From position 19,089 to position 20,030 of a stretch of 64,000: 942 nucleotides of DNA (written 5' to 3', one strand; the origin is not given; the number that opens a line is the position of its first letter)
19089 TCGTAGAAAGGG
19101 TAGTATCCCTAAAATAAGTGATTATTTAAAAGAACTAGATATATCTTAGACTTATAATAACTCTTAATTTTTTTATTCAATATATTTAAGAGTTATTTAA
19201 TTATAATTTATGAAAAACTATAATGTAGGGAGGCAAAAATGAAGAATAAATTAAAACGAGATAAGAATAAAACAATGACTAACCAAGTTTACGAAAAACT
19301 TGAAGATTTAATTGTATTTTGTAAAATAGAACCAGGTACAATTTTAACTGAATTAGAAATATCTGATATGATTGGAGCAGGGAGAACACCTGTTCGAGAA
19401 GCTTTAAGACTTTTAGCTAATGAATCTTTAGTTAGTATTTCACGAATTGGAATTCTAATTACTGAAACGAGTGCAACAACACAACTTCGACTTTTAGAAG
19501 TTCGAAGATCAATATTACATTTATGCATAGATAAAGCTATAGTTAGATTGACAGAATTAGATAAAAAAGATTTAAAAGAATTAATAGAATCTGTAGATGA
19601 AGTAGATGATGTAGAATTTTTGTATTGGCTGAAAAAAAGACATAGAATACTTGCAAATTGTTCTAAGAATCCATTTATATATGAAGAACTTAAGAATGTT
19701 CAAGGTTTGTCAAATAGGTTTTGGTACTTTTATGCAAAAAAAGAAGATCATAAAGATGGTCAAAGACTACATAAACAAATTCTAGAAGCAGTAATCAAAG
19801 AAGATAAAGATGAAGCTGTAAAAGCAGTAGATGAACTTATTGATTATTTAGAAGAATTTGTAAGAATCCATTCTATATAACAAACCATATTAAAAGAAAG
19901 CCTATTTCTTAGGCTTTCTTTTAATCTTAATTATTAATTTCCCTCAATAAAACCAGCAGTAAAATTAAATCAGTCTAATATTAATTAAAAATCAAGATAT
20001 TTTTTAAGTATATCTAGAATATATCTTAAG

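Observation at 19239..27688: Module 2: a TRAP transporter coupled to a two-Cys racemase/isomerase, YgeX (DpaL), YgeY and an M24 hydrolase, a candidate route to 2,3-diaminopropionate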

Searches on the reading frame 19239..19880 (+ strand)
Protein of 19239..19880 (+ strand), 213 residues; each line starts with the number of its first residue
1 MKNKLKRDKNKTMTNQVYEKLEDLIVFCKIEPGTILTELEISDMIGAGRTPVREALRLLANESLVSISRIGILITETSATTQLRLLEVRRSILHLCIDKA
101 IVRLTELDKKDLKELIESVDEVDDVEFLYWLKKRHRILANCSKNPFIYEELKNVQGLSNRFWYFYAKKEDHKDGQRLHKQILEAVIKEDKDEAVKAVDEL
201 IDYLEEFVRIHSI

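Call 3: search_protein_families(library=pfam, proteins=[window:19239-19880:+])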
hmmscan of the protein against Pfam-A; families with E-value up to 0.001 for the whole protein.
window:19239-19880:+ (213 aa): 2 families
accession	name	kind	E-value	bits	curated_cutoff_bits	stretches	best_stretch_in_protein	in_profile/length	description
PF07729.17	FCD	-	1.1e-13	52.1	24.3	1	85-202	2-124/125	FCD domain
PF00392.27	GntR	-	4.7e-13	49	27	1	14-67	2-56/64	Bacterial regulatory proteins, gntR family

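Call 4: search_protein_families(library=ncbifam, proteins=[window:19239-19880:+])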
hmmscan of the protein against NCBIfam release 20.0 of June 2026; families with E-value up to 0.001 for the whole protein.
window:19239-19880:+ (213 aa): 9 families
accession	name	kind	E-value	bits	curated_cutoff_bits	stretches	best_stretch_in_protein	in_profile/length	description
TIGR03338.1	phnR_burk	equivalog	5.9e-12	45.6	271.5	1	9-199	8-204/212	phosphonate utilization associated transcriptional regulator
NF008504.0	PRK11414.1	equivalog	4.3e-11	42.9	225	1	10-201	9-208/221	GntR family transcriptional regulator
NF003011.0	PRK03837.1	subfamily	4.5e-09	36.3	260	1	10-200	11-225/241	transcriptional regulator NanR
NF007001.0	PRK09464.1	equivalog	2.6e-07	30.5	330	0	77-207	92-231/254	pyruvate dehydrogenase complex transcriptional repressor PdhR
NF003444.0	PRK04984.1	equivalog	3.2e-07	30.1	189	0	84-197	100-212/239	fatty acid metabolism transcriptional regulator FadR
NF007741.0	PRK10421.1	equivalog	7.7e-07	28.7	311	0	11-71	6-66/262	transcriptional regulator LldR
NF007588.0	PRK10225.1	equivalog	3.8e-06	26.4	442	1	15-82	12-81/257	Uxu operon transcriptional regulator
NF007442.0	PRK09990.1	equivalog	9e-06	25.3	301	0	6-66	4-65/256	transcriptional regulator GlcC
TIGR02812.1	fadR_gamma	equivalog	1.3e-05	24.9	249.2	0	31-67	25-62/235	fatty acid metabolism transcriptional regulator FadR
